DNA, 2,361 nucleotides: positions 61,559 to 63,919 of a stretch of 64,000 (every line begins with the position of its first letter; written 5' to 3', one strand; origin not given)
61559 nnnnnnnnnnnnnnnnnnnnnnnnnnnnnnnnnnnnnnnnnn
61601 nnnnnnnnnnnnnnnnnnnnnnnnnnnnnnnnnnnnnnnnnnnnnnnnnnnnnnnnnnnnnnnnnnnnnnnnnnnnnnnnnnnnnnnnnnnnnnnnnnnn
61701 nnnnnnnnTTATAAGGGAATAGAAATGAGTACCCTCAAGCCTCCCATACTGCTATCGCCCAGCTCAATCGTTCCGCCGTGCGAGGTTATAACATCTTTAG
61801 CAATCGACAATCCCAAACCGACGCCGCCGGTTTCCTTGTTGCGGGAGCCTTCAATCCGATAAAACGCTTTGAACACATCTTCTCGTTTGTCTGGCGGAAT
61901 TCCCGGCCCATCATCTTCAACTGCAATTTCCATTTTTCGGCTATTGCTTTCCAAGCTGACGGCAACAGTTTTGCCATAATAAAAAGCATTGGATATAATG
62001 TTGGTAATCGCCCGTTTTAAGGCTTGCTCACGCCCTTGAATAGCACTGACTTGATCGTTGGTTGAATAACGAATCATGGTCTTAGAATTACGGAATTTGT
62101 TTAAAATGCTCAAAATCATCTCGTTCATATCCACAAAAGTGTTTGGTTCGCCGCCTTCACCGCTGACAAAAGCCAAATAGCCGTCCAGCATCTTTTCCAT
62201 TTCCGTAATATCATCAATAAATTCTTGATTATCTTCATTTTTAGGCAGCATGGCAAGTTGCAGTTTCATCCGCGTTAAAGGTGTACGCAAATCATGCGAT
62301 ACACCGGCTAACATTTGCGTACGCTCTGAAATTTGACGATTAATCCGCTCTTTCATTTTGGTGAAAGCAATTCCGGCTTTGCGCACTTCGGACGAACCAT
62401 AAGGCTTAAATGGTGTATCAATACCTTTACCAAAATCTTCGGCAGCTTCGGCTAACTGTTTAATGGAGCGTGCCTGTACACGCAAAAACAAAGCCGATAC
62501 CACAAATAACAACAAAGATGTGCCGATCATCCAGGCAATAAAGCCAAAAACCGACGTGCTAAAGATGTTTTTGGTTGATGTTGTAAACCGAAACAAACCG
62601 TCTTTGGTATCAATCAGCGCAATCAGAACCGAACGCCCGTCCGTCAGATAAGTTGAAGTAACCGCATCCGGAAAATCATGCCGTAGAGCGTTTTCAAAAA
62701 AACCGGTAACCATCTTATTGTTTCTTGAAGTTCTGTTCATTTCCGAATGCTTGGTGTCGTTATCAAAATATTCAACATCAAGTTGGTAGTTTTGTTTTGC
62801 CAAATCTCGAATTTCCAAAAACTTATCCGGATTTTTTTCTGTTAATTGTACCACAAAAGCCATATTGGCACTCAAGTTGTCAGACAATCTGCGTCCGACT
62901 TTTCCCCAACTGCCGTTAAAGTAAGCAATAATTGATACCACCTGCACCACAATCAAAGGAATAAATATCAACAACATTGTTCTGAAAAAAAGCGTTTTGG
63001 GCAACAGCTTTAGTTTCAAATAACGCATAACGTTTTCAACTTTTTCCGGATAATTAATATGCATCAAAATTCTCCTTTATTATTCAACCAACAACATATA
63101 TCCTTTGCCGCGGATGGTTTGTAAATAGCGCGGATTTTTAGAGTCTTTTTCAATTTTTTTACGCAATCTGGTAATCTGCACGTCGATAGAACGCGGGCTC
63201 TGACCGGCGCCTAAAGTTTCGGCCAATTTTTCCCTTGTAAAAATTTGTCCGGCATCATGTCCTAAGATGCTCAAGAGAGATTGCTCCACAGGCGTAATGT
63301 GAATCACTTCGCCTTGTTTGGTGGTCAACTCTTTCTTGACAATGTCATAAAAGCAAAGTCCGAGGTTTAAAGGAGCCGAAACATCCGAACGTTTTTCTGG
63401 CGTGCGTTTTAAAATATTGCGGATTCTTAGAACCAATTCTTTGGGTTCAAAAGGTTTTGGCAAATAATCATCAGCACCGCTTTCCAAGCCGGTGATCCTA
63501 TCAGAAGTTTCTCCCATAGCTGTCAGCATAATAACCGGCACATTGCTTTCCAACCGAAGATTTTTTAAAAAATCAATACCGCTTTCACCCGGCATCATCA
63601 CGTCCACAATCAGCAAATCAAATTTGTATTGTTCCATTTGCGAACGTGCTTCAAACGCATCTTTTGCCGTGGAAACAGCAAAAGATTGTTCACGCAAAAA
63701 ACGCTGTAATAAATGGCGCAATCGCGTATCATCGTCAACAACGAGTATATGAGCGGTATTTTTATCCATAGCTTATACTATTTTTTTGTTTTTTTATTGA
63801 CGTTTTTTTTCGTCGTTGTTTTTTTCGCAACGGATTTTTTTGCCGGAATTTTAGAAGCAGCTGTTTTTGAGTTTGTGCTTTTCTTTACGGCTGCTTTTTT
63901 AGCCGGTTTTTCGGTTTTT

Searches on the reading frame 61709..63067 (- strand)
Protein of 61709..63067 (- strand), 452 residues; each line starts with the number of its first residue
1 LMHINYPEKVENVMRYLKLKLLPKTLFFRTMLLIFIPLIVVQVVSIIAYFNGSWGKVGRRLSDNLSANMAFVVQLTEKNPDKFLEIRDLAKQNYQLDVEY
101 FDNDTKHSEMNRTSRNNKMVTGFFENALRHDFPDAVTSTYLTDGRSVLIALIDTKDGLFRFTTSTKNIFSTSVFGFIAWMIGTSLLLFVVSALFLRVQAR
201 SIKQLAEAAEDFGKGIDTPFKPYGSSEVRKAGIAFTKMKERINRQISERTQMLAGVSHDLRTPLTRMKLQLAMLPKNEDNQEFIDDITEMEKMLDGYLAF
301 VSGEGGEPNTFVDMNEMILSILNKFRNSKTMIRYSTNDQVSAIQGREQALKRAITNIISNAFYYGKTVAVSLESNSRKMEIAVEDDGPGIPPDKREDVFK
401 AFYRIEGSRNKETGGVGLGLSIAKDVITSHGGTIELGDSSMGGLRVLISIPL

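Call 31: search_protein_families(library=pfam, proteins=[window:61709-63067:-], max_evalue=0.001)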
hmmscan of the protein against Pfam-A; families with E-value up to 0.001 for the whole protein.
window:61709-63067:- (452 aa): 5 families
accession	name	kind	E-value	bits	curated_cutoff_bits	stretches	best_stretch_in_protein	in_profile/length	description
PF02518.31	HATPase_c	-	2e-23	83.4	26.4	1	346-452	2-109/111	Histidine kinase-, DNA gyrase B-, and HSP90-like ATPase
PF00512.31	HisKA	-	4e-10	40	26.9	1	249-294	2-50/66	His Kinase A (phospho-acceptor) domain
PF13589.12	HATPase_c_3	-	8.9e-05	23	25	1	351-424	4-81/137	Histidine kinase-, DNA gyrase B-, and HSP90-like ATPase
PF00672.30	HAMP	-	9.5e-05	23.1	25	1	194-243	2-52/53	HAMP domain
PF13581.12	HATPase_c_2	-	0.00024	21.6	27.4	1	348-420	34-104/127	Histidine kinase-like ATPase domain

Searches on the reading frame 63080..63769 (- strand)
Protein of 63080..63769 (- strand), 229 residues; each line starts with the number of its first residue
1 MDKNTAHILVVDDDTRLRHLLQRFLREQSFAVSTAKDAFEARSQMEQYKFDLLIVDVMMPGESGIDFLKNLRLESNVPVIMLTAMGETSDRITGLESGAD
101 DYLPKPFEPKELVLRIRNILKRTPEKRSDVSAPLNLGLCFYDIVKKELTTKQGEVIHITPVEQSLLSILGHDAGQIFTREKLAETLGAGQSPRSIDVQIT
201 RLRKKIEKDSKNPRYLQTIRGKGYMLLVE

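Call 31: search_protein_families(library=pfam, proteins=[window:63080-63769:-], max_evalue=0.001)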
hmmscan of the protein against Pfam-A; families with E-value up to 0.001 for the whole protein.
window:63080-63769:- (229 aa): 2 families
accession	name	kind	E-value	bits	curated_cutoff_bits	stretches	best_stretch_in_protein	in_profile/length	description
PF00072.30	Response_reg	-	5.9e-31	107.4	30.2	1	8-116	1-110/111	Response regulator receiver domain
PF00486.34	Trans_reg_C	-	1.3e-18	67.2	26.2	1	153-226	1-77/77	Transcriptional regulatory protein, C terminal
